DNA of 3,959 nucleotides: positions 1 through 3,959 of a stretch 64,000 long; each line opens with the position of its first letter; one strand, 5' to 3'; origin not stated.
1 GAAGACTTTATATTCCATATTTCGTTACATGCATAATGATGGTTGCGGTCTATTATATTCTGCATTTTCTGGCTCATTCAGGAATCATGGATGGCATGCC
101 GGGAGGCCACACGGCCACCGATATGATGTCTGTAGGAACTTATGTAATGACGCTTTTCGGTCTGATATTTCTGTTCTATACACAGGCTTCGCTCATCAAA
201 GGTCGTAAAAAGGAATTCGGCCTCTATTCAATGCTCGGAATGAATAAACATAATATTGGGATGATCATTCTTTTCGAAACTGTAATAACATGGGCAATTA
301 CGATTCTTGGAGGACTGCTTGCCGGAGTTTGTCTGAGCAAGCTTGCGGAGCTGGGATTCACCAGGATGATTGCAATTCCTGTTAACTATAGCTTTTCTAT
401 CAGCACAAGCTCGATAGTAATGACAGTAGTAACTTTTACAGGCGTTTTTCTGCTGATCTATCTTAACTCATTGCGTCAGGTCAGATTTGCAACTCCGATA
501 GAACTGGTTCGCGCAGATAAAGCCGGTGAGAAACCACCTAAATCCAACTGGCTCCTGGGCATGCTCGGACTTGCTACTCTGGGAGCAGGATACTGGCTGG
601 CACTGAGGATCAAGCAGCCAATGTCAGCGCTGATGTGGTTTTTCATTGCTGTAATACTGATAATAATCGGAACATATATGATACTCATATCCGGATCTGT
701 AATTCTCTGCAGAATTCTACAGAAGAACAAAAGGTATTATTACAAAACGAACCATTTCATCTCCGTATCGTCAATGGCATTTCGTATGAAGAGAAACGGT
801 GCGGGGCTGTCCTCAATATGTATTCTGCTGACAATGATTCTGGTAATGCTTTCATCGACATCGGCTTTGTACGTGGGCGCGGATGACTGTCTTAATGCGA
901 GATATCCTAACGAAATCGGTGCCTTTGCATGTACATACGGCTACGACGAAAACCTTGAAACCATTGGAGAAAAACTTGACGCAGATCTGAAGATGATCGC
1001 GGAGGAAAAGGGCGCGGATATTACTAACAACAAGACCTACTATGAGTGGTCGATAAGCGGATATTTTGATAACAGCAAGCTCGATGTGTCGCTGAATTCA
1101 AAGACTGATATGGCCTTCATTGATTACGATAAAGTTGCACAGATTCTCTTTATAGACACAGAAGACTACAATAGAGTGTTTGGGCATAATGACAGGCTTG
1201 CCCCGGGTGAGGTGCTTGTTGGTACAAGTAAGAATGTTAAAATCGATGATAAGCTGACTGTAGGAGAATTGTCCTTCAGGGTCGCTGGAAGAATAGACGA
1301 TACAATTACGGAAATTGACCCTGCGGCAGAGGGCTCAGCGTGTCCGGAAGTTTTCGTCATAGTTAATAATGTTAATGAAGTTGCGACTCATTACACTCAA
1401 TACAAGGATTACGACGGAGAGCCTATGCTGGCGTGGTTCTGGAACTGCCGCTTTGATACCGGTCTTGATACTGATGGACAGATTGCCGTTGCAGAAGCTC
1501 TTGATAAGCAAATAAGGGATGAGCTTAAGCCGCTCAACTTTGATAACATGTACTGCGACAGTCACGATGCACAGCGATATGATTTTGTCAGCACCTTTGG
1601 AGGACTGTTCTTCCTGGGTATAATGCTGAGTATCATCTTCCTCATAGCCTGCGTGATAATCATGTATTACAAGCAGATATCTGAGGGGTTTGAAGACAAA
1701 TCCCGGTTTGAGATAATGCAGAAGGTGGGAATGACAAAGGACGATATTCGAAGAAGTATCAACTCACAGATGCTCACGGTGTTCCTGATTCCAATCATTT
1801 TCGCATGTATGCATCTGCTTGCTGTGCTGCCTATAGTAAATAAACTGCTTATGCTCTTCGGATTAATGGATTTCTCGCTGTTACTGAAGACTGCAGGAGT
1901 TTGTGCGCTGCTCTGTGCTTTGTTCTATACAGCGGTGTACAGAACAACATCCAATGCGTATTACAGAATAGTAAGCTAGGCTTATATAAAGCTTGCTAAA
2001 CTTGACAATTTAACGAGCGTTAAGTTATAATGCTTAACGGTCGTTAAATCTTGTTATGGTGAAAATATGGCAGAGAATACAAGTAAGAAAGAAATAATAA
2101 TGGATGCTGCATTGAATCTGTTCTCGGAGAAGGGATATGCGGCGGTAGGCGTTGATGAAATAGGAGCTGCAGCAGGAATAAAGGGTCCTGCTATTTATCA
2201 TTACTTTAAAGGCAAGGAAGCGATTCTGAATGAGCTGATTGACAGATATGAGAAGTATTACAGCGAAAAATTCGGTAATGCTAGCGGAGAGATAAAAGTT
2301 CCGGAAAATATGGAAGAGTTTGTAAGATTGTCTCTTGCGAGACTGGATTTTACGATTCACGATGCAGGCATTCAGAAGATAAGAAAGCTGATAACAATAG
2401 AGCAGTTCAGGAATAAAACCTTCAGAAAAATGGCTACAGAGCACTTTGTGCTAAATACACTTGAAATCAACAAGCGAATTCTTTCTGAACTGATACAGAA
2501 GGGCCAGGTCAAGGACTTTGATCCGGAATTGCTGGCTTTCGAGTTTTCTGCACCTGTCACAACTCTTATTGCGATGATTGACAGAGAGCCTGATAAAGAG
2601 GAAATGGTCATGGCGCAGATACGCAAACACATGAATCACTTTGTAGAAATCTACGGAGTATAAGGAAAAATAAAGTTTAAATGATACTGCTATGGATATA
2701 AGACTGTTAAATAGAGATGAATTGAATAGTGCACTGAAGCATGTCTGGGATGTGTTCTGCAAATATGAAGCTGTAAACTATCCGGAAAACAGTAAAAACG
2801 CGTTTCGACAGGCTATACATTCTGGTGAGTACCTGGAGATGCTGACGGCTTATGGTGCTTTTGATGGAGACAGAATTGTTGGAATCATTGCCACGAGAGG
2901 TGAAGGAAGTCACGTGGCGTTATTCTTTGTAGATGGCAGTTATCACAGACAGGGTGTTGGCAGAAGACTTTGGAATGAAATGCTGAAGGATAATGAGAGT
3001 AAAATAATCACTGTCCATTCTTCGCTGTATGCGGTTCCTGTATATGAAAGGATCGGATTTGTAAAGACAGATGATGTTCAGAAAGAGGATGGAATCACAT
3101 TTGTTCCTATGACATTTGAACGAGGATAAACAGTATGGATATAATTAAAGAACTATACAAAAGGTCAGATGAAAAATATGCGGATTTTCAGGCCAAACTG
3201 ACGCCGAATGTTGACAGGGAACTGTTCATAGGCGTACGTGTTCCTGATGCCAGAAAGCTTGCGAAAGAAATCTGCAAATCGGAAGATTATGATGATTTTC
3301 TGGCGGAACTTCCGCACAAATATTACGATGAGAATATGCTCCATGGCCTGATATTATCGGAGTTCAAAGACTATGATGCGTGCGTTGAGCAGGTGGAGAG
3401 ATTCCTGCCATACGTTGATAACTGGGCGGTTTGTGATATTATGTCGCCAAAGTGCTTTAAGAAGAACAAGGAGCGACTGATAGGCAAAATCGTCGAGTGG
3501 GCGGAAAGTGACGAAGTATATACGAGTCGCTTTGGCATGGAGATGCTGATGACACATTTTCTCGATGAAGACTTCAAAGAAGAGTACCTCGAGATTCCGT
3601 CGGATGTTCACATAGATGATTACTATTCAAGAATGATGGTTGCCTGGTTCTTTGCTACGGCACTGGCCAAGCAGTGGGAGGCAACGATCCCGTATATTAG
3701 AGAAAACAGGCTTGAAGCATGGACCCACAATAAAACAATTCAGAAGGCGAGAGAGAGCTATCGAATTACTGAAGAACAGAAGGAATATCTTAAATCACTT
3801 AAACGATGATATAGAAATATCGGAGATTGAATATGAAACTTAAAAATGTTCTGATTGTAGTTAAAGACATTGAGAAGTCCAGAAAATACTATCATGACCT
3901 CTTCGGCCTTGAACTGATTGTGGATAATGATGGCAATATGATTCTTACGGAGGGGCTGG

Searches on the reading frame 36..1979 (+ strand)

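Call 57: search_protein_families(library=pfam, proteins=[window:36-1979:+], max_evalue=0.00001)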
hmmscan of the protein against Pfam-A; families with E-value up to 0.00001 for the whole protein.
window:36-1979:+ (647 aa): 1 family
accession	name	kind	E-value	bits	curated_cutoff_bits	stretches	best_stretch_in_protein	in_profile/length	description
PF02687.27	FtsX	-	3.8e-18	66.1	25.5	2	36-151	5-117/120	FtsX-like permease C-terminal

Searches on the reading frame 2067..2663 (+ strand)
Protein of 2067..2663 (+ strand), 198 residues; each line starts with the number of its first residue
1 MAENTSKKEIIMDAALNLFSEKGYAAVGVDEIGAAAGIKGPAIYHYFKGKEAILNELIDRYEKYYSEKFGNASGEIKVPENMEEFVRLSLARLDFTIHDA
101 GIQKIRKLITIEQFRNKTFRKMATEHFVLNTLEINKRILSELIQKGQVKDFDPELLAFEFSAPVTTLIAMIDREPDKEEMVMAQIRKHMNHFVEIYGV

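Call 57: search_protein_families(library=pfam, proteins=[window:2067-2663:+], max_evalue=0.00001)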
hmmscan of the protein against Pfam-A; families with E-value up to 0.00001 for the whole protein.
window:2067-2663:+ (198 aa): 1 family
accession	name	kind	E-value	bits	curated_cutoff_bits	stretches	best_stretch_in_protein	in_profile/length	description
PF00440.29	TetR_N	-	1.9e-18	66.4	24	1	11-57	1-47/47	Bacterial regulatory proteins, tetR family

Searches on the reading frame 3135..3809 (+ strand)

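Call 57: search_protein_families(library=pfam, proteins=[window:3135-3809:+], max_evalue=0.00001)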
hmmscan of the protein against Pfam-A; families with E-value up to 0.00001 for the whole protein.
window:3135-3809:+ (224 aa): 1 family
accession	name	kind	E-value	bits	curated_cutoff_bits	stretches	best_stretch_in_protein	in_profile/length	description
PF08713.17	DNA_alkylation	-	2.3e-16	60.6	21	1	3-172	1-178/213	DNA alkylation repair enzyme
